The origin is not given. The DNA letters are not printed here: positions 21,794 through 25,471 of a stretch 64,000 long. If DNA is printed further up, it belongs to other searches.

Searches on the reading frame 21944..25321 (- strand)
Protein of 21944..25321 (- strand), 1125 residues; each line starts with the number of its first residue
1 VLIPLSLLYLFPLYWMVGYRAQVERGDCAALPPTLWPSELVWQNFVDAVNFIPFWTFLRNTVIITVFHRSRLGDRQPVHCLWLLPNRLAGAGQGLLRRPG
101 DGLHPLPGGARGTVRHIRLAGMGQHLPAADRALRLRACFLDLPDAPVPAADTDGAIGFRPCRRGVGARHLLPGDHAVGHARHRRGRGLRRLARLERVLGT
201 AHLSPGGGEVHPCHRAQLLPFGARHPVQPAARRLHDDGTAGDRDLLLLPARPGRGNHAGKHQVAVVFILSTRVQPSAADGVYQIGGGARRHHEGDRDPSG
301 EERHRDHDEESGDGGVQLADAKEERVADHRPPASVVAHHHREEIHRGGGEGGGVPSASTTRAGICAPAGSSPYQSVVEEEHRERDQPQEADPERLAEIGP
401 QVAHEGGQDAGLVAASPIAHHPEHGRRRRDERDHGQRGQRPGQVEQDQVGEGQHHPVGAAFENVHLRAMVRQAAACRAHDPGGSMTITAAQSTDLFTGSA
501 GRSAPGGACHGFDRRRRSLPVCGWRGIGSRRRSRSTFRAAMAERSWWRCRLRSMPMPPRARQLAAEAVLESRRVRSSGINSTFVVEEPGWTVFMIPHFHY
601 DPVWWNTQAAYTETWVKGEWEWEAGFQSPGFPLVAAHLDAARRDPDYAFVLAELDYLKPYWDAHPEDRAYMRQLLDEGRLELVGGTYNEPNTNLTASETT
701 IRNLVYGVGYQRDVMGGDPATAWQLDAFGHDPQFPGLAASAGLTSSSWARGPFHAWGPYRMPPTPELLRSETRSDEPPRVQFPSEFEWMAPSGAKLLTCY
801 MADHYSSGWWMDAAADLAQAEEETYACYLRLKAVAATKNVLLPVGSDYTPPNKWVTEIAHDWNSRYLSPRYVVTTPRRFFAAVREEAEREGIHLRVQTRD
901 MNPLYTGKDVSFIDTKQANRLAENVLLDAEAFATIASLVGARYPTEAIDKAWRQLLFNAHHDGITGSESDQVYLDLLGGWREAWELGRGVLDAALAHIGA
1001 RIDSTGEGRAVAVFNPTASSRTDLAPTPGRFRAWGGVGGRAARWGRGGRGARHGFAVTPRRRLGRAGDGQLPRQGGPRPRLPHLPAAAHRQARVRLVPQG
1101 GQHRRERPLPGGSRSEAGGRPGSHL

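Call 46: search_protein_families(library=pfam, proteins=[window:21944-25321:-], max_evalue=0.0001)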
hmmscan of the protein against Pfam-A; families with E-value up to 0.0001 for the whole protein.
window:21944-25321:- (1125 aa): 2 families
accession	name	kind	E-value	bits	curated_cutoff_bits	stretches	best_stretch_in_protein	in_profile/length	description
PF01074.27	Glyco_hydro_38N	-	3.1e-51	174.8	25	1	591-897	1-261/270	Glycosyl hydrolases family 38 N-terminal domain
PF09261.16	Alpha-mann_mid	-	4.1e-17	62.5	31.1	1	911-998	9-96/96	Alpha mannosidase middle domain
